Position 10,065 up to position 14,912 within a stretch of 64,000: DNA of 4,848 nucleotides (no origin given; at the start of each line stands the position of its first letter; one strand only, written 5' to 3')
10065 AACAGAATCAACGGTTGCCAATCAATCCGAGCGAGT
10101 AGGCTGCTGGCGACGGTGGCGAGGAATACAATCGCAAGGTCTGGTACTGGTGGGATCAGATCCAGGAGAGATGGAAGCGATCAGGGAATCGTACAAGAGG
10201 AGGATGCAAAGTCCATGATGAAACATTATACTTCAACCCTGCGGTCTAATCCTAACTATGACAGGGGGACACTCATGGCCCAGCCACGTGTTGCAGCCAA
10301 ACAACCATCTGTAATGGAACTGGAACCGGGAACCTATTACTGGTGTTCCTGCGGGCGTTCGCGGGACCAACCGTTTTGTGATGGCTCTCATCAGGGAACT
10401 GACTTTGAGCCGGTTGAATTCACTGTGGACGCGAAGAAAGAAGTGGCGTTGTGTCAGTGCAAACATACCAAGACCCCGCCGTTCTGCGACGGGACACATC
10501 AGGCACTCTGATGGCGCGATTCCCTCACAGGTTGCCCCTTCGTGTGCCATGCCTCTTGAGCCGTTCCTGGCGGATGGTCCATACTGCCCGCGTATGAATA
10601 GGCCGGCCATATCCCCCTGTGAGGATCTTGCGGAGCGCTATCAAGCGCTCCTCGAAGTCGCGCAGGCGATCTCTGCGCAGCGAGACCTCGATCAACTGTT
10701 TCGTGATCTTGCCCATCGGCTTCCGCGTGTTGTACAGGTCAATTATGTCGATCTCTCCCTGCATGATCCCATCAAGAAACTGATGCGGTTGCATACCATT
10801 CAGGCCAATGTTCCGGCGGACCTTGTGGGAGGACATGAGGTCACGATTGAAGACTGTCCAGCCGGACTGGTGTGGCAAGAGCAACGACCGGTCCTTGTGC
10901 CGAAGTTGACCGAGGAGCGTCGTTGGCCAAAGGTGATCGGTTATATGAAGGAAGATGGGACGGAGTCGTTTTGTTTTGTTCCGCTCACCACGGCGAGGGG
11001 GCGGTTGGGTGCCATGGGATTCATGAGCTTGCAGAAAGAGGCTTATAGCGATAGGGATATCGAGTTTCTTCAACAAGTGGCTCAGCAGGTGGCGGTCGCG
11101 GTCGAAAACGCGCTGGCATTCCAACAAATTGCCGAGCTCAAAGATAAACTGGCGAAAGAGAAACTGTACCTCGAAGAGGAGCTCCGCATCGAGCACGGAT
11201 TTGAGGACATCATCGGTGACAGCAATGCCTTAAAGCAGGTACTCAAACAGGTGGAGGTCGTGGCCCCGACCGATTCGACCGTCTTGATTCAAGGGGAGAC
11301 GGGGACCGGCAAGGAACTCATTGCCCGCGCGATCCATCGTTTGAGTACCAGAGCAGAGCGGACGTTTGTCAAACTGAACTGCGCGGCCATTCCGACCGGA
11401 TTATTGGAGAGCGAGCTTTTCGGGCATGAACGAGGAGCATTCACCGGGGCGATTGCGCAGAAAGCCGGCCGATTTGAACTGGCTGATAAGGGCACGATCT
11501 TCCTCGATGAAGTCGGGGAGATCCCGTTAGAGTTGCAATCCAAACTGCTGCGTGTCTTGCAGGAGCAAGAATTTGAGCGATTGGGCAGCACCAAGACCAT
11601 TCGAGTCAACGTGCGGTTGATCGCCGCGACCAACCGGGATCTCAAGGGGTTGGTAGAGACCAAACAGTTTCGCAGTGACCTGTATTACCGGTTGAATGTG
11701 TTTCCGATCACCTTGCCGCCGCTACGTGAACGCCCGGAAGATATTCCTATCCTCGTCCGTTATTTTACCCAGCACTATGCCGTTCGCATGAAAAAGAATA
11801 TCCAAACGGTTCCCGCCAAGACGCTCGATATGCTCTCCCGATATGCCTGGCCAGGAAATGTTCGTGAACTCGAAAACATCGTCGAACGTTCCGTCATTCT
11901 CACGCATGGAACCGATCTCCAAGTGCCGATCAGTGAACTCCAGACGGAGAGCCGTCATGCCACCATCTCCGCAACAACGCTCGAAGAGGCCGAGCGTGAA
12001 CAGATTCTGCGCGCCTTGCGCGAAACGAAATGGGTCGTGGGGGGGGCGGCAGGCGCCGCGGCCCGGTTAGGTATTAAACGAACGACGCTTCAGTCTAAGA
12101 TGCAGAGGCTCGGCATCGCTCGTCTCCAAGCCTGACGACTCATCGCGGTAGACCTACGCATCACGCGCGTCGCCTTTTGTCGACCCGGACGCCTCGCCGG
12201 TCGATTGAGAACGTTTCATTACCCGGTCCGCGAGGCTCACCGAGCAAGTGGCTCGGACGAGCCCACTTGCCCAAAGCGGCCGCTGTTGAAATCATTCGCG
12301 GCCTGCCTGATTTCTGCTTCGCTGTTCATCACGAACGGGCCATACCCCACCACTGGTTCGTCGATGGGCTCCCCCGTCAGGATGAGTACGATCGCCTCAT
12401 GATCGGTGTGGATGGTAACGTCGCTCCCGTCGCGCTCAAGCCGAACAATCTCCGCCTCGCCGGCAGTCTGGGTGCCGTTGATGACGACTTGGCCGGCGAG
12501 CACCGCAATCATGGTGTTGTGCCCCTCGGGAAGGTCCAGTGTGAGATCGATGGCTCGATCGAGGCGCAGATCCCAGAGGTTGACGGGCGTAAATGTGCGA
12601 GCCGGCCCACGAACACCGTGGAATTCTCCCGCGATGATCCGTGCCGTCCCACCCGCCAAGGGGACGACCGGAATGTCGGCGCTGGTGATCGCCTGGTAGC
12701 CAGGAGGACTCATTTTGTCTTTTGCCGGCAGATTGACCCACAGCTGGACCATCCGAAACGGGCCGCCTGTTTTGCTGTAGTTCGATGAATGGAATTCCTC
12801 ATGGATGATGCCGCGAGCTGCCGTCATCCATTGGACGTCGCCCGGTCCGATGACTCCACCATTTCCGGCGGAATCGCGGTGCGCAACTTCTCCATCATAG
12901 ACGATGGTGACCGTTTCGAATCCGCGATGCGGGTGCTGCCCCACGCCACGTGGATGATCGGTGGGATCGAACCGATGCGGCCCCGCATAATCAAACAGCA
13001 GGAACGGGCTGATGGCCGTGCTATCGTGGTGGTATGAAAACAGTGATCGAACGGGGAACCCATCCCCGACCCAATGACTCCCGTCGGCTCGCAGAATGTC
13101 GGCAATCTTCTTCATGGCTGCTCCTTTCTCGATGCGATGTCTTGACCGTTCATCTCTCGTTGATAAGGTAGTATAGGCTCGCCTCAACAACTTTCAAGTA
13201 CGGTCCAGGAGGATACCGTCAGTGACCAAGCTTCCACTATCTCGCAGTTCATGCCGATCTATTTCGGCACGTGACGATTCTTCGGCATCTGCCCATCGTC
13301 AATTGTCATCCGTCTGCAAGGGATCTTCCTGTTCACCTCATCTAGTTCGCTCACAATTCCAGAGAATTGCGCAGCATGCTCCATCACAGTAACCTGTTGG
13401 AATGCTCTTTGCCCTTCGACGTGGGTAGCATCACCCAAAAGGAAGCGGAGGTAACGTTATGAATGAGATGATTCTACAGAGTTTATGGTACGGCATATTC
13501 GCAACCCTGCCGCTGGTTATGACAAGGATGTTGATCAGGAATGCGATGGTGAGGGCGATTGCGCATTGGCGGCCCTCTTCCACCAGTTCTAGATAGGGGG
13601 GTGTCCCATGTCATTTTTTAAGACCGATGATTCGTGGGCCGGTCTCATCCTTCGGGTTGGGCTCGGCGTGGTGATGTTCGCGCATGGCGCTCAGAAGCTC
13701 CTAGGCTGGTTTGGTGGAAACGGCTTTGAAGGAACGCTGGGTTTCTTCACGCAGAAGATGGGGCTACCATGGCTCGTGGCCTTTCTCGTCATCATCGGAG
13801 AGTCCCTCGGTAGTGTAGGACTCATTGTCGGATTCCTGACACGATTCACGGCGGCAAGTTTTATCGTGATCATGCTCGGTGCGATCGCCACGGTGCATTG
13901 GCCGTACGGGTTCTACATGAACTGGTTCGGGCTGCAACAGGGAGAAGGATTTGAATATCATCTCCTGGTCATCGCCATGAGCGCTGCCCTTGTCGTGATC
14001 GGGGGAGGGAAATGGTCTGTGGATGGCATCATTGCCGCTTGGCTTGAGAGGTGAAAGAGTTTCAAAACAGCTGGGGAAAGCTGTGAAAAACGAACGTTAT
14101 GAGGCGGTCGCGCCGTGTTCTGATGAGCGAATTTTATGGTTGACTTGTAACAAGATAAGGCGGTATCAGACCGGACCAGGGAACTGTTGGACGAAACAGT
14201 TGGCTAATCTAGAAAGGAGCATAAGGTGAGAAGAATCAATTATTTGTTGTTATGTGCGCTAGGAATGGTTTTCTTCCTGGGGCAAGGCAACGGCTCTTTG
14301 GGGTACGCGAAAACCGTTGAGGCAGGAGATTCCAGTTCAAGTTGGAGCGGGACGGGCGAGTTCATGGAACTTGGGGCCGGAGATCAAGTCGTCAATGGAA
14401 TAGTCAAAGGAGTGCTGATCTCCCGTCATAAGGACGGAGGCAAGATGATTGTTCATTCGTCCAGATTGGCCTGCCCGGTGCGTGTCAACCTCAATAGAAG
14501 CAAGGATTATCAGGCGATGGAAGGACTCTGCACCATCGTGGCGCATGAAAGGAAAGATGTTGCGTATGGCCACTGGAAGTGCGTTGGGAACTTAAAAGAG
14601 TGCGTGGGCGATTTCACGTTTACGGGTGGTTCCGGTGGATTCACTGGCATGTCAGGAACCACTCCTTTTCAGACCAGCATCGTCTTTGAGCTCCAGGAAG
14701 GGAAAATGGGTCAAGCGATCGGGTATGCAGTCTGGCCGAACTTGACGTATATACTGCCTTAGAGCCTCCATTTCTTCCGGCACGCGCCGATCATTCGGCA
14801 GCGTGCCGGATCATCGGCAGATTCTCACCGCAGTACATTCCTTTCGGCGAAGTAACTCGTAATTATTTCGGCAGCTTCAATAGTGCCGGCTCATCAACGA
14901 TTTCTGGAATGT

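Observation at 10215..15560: CDGSH Fe-S protein + GAF/sigma54 activator linked to two near-identical sigma54 promoters with GCCGA/TCGGC palindromes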

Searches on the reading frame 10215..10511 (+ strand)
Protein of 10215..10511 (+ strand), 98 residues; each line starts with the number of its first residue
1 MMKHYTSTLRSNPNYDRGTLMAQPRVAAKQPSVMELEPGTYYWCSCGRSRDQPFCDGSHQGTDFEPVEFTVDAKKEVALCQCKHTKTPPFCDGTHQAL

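Call 5: search_protein_families(library=pfam, proteins=[window:10215-10511:+], max_evalue=0.01)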
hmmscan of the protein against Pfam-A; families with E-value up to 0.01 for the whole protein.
window:10215-10511:+ (98 aa): 1 family
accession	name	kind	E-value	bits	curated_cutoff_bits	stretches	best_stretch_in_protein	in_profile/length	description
PF09360.15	zf-CDGSH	-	1.9e-21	76.5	29.5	2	30-60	16-48/48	Iron-binding zinc finger CDGSH type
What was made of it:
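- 10215..10511 (+): CDGSH protein with two CDGSH motifs (CISD3/MiNT-like), 98 aa. Pfam zf-CDGSH, E 1.9e-21, two stretches (call 5).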

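Call 27: search_protein_families(library=ncbifam, proteins=[window:10215-10511:+], max_evalue=0.01)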
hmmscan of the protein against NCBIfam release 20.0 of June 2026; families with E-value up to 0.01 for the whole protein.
window:10215-10511:+ (98 aa): 0 families

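Call 39: find_related_loci(query=window:10215-10511:+, collection=metagenome_contigs, flank=4000)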
Query window:10215-10511:+ (98 aa) in metagenome_contigs; peptide patterns used: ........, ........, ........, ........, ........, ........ (x = any residue, [..] = any of these).
600 stretches matched a pattern (row limit reached: there are more); 433 encode a relative of the query (tblastn E <= 1e-3); the best 80 are kept; 80 distinct loci.
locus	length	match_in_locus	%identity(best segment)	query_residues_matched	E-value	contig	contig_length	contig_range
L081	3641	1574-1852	78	7-98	3e-49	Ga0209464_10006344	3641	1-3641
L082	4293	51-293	88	18-98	6e-49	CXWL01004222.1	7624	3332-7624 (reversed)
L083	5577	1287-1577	75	3-98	7e-49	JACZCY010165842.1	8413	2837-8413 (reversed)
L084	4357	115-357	88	18-98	8e-49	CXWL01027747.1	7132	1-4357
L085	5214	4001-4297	73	1-98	2e-48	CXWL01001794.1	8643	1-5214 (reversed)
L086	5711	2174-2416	86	18-98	2e-48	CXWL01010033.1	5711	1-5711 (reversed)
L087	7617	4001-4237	91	20-98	3e-48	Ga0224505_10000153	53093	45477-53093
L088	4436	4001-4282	79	5-98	4e-48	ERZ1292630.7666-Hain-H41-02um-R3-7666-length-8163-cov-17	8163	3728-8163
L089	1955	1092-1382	77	3-98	2e-48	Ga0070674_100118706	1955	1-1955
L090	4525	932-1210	75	7-98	1e-47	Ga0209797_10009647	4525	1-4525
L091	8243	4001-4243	85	18-98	3e-47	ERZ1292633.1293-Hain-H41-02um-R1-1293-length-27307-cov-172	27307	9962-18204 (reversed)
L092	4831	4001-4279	76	7-98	3e-47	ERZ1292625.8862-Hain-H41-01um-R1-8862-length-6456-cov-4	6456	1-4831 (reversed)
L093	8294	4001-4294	73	2-98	2e-47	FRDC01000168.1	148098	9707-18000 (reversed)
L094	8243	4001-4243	85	18-98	3e-47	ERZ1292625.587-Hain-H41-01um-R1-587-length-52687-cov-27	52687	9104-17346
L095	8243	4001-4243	84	18-98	7e-47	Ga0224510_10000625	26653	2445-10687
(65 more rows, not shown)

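Call 52: search_solved_structures(query=window:10215-10511:+, max_evalue=0.01)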
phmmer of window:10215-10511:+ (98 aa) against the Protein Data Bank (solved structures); distinct sequences matched with E-value up to 0.01: 8.
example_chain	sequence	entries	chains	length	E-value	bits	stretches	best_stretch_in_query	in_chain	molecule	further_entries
3tbn_A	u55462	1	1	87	1.6e-23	86.2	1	23-98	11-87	Putative uncharacterized protein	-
6avj_A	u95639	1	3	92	2.4e-19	72.8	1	24-95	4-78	CDGSH iron-sulfur domain-containing protein 3, mitochondrial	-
6z1p_AV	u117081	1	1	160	1.2e-17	67.3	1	36-93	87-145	Iron-binding zinc finger CDGSH type protein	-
7w5z_FS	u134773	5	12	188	6.2e-11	45.8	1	23-97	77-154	Iron-binding zinc finger CDGSH type protein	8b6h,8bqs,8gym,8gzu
3tbm_A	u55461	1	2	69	3.1e-06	30.7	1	24-65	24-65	Putative uncharacterized protein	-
9fq7_4T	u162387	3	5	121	5.5e-05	26.7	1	23-90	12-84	Cytochrome c oxidase subunit 13 | Cytochrome c oxidase 13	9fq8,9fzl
3tbo_A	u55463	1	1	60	0.0014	22.2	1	32-64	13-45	Zinc finger, CDGSH-type domain protein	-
4f1e_A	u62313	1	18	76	0.0056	20.2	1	35-62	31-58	CDGSH iron-sulfur domain-containing protein 1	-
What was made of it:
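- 10215..10511 (+): Best solved-structure matches are 3tbn (1.6e-23) and CISD3 6avj (2.4e-19) (call 52).
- On Two-domain CDGSH protein (CISD3/MiNT type): Solved-structure matches (call 52).
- Closest known: CISD3/MiNT and the bacterial two-domain CDGSH protein 3TBN. Same: Sequence matches at 1.6e-23 (3tbn) and 2.4e-19 (6avj) (call 52).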

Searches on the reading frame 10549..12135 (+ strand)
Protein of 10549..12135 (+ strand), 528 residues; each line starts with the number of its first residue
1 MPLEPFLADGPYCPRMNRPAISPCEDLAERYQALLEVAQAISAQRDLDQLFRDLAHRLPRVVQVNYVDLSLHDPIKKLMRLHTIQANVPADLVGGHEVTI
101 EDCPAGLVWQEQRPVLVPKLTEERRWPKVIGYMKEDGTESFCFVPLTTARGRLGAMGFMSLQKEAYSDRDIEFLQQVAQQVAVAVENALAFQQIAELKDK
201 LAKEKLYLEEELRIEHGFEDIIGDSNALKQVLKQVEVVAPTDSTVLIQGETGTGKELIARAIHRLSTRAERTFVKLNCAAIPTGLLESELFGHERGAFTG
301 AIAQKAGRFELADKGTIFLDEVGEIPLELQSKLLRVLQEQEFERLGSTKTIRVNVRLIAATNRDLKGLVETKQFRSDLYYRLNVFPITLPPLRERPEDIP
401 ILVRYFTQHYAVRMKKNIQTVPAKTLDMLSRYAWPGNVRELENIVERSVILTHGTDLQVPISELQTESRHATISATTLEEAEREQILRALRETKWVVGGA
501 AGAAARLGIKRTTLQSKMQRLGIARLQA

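Call 5: search_protein_families(library=pfam, proteins=[window:10549-12135:+], max_evalue=0.01)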
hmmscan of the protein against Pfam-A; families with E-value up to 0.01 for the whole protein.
window:10549-12135:+ (528 aa): 15 families
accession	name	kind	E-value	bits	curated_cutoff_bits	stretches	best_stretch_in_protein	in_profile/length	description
PF00158.32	Sigma54_activat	-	1.2e-74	250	20.2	1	221-387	1-167/168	Sigma-54 interaction domain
PF25601.1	AAA_lid_14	-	6.3e-23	80.9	27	1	393-475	1-81/87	AAA+ ATPase lid domain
PF14532.12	Sigma54_activ_2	-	4.6e-19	69.5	25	1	222-392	1-138/138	Sigma-54 interaction domain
PF13185.12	GAF_2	-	2.8e-13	50.7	28.6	1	45-186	2-136/136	GAF domain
PF01590.32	GAF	-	1.8e-12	48.4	22.4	1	46-185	1-133/133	GAF domain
PF13492.12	GAF_3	-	4.6e-11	43.7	27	1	46-187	1-129/129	GAF domain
PF07728.20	AAA_5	-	1.4e-09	38.5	22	1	245-365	2-125/139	AAA domain (dynein-related subfamily)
PF01078.27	Mg_chelatase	-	1.3e-06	28.4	20.3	0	300-367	93-162/207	Magnesium chelatase, subunit ChlI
PF02954.25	HTH_8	-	1.6e-06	28.1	22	1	477-520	1-41/42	Bacterial regulatory protein, Fis family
PF00004.35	AAA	-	2.6e-05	25.1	21.2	1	245-363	1-110/131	ATPase family associated with various cellular activities (AAA)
PF00493.29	MCM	-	0.00015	21.4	23.3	1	241-363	56-173/224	MCM P-loop domain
PF07724.20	AAA_2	-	0.00085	19.8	27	1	244-365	5-127/166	AAA domain (Cdc48 subfamily)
PF13191.12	AAA_16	-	0.0018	19.2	32.6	1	228-339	9-122/167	AAA ATPase domain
PF13245.12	AAA_19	-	0.0029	18.2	25.1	0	234-340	43-117/134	AAA domain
PF07726.17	AAA_3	-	0.0085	16.4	27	0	245-362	2-111/131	ATPase family associated with various cellular activities (AAA)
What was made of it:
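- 10549..12135 (+): FhlA-like enhancer-binding protein: GAF, AAA+ with GAFTGA, Fis-type HTH; recognition helix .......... Pfam (call 5).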

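Call 11: find_related_loci(query=window:10549-12135:+, collection=genome_contigs, flank=6000)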
Query window:10549-12135:+ (528 aa) in genome_contigs; peptide patterns used: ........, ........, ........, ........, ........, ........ (x = any residue, [..] = any of these).
600 stretches matched a pattern (row limit reached: there are more); 583 encode a relative of the query (tblastn E <= 1e-3); the best 80 are kept; 80 distinct loci.
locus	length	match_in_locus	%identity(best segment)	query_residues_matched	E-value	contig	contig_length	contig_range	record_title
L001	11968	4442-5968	87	16-525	0e+0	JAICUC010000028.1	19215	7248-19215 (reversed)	MAG: Nitrospira sp. isolate GZL_ISSM_2_bin.53 k141_1048361_length_19215_cov_19.0396, whole genome shotgun sequence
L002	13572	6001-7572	89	2-525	0e+0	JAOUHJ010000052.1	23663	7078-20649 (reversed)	MAG: Nitrospira sp. isolate 4_1_May_SF_Bin59 4_1_May_SF_Bin59_scaffold_522_c1, whole genome shotgun sequence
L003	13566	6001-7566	75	2-523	0e+0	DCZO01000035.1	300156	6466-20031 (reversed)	MAG TPA_asm: Nitrospira sp. UBA2082 UBA2082_contig_142, whole genome shotgun sequence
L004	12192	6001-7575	74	2-526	0e+0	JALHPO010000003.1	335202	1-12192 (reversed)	MAG: Nitrospira sp. isolate bin.260 c_000000000164, whole genome shotgun sequence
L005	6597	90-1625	82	12-525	0e+0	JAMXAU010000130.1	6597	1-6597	MAG: Nitrospira sp. isolate JAMMSM_CMX_2 opera_contig_195, whole genome shotgun sequence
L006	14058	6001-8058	64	11-525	0e+0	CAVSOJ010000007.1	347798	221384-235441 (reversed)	MAG: Nitrospirota bacterium isolate MFD01561.bin.2.89 genome assembly, contig: contig_18460, whole genome shotgun sequen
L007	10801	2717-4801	66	2-525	0e+0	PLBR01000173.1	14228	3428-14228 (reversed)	MAG: Nitrospira sp. isolate palsa_1310 73.20111000_P3M.58_contig_9865, whole genome shotgun sequence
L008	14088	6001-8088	64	2-527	0e+0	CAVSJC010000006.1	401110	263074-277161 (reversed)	MAG: uncultured Nitrospiraceae bacterium isolate MFD02360.bin.2.39 genome assembly, contig: contig_1235, whole genome sh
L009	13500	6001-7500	62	27-527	0e+0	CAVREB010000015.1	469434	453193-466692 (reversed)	MAG: uncultured Nitrospiraceae bacterium isolate MFD10007.bin.1.59 genome assembly, contig: contig_7445, whole genome sh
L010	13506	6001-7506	61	31-524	0e+0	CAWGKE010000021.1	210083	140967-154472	MAG: uncultured Planctomycetaceae bacterium isolate MFD05705.bin.2.110 genome assembly, contig: contig_66920, whole geno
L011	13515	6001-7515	62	28-525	0e+0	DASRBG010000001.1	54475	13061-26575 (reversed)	MAG TPA_asm: Gemmataceae bacterium isolate SMAG_U9921 k141_239575, whole genome shotgun sequence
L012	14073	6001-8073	61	17-525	0e+0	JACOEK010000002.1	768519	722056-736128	MAG: Nitrospira sp. isolate S2bin.16 NODE_4_length_768519_cov_28.416314, whole genome shotgun sequence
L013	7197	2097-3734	58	2-525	0e+0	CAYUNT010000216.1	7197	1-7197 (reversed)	MAG TPA_asm: uncultured Candidatus Sumerlaeota bacterium isolate SRP167436_co1_195 genome assembly, contig: NODE_17507_l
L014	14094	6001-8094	61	8-525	0e+0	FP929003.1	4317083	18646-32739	Candidatus Nitrospira defluvii chromosome, complete genome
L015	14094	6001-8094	61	7-525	0e+0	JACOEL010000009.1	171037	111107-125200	MAG: Nitrospira sp. isolate S2bin.17 NODE_101_length_171037_cov_51.662970, whole genome shotgun sequence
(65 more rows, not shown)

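Call 27: search_protein_families(library=ncbifam, proteins=[window:10549-12135:+], max_evalue=0.01)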
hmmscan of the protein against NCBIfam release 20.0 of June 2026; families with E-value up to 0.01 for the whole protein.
window:10549-12135:+ (528 aa): 35 families (the best 25 are shown)
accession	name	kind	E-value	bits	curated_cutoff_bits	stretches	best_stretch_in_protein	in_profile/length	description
NF011958.0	PRK15429.1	equivalog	2.7e-165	551.8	830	1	30-525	186-688/692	formate hydrogenlyase transcriptional activator FlhA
TIGR01817.1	nifA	equivalog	4.5e-130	434.9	528.85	1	30-495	3-469/534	nif-specific transcriptional activator NifA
NF003451.0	PRK05022.1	equivalog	6.6e-112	374.8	476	1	144-485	118-454/512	nitric oxide reductase transcriptional regulator NorR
NF041552.1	TF_PrdR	equivalog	1.4e-105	353.8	795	1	191-520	234-575/577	sigma-54 dependent transcriptional regulator PrdR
TIGR02915.1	PEP_resp_reg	equivalog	5.4e-102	341.9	502.6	1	216-523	136-444/445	PEP-CTERM-box response regulator transcription factor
NF008469.0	PRK11361.1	equivalog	4e-101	339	714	1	196-524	121-457/461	acetoacetate metabolism transcriptional regulator AtoC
NF038308.1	RNA_repair_RtcR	equivalog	2.1e-97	327.2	650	1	201-487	162-457/530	RNA repair transcriptional activator RtcR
TIGR01818.1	ntrC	equivalog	3.4e-95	319.6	558.6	1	210-484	125-397/463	nitrogen regulation protein NR(I)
NF007689.0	PRK10365.1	equivalog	1.1e-92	311.1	760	1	197-520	117-441/441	sigma-54-dependent response regulator transcription factor ZraR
TIGR02329.1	propionate_PrpR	equivalog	6.5e-92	308.8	499.2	1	178-519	172-525/526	propionate catabolism operon regulatory protein PrpR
NF050807.1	TransRegFlbDCaul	equivalog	4.3e-90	302.7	750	1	220-483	119-381/454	sigma-54-dependent transcriptional regulator FlbD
TIGR02974.1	phageshock_pspF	equivalog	2.4e-89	299.9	443.55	1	221-479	1-258/336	phage shock protein operon transcriptional activator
NF041906.1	V4R_TF_MobR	exception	1.5e-87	294.4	999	1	196-519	209-542/544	phenol degradation transcriptional regulator MobR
NF011953.0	PRK15424.1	equivalog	3.4e-87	293.3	703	1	178-520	182-533/538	propionate catabolism operon regulatory protein PrpR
NF011695.0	PRK15115.1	equivalog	2.8e-82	276.9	763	1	218-514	134-429/445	two-component system response regulator GlrR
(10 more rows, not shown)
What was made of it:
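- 10549..12135 (+): NCBIfam best match is FhlA at 552 bits, below the 830 cut-off (call 27).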

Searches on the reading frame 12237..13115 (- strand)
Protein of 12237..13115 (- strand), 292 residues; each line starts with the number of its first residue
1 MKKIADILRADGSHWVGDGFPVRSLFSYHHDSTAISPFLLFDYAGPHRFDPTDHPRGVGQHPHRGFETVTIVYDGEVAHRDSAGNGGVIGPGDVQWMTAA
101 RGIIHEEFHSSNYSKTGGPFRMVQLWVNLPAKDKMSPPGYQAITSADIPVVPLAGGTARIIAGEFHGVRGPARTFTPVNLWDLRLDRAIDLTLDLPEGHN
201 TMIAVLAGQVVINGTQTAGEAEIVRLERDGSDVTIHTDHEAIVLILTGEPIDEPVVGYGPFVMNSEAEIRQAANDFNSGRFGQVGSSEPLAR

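Call 5: search_protein_families(library=pfam, proteins=[window:12237-13115:-], max_evalue=0.01)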
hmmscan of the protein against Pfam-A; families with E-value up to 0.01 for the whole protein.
window:12237-13115:- (292 aa): 2 families
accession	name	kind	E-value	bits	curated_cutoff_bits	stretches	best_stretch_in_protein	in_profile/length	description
PF02678.22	Pirin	-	6.2e-34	116.7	26.1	1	21-127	3-108/108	Pirin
PF05726.19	Pirin_C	-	6.2e-29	100.9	27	1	181-282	2-103/103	Pirin C-terminal cupin domain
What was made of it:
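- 12237..13115 (-): Pirin gene, a neighbour on the opposite strand and not driven by P1. Pfam Pirin and Pirin_C (call 5).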

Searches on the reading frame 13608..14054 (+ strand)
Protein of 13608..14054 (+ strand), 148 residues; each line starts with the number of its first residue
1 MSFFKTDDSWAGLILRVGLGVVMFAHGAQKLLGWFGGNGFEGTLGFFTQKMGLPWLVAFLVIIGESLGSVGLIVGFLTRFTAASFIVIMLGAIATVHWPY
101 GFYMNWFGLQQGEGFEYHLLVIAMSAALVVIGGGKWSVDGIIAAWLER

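Call 5: search_protein_families(library=pfam, proteins=[window:13608-14054:+], max_evalue=0.01)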
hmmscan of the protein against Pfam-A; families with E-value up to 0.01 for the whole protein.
window:13608-14054:+ (148 aa): 3 families
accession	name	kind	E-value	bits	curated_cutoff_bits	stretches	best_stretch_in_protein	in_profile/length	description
PF07681.17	DoxX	-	5.7e-23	81.8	23.6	1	13-98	3-85/85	DoxX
PF04173.18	DoxD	-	2.1e-05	24.9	22.7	1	55-143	63-145/167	TQO small subunit DoxD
PF07291.16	MauE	-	0.00024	21.9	27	1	9-94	2-85/128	Methylamine utilisation protein MauE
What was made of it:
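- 13608..14054 (+): DoxX membrane protein. Pfam DoxX, 5.7e-23 (call 5).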

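Call 27: search_protein_families(library=ncbifam, proteins=[window:13608-14054:+], max_evalue=0.01)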
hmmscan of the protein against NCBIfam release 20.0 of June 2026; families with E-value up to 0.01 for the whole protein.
window:13608-14054:+ (148 aa): 1 family
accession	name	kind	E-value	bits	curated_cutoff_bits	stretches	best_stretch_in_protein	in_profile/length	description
NF050144.1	matur_HvfX_fam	equivalog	2.5e-16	60.3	80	1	11-102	3-93/165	HvfX family Cu-binding RiPP maturation protein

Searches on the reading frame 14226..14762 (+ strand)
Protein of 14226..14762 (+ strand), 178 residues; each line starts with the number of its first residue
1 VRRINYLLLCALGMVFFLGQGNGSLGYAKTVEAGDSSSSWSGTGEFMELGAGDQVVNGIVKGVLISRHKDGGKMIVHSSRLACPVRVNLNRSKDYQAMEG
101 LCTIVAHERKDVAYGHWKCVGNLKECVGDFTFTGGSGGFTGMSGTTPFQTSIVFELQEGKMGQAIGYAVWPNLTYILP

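Call 5: search_protein_families(library=pfam, proteins=[window:14226-14762:+], max_evalue=0.01)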
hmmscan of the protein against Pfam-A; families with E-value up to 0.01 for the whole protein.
window:14226-14762:+ (178 aa): 0 families

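Call 27: search_protein_families(library=ncbifam, proteins=[window:14226-14762:+], max_evalue=0.01)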
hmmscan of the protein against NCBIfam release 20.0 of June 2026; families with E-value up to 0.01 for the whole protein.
window:14226-14762:+ (178 aa): 0 families
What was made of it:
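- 14226..14762 (+): Secreted protein of 178 aa with no known family; has homologues in other Nitrospira loci. No Pfam or NCBIfam match (calls 5, 27).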
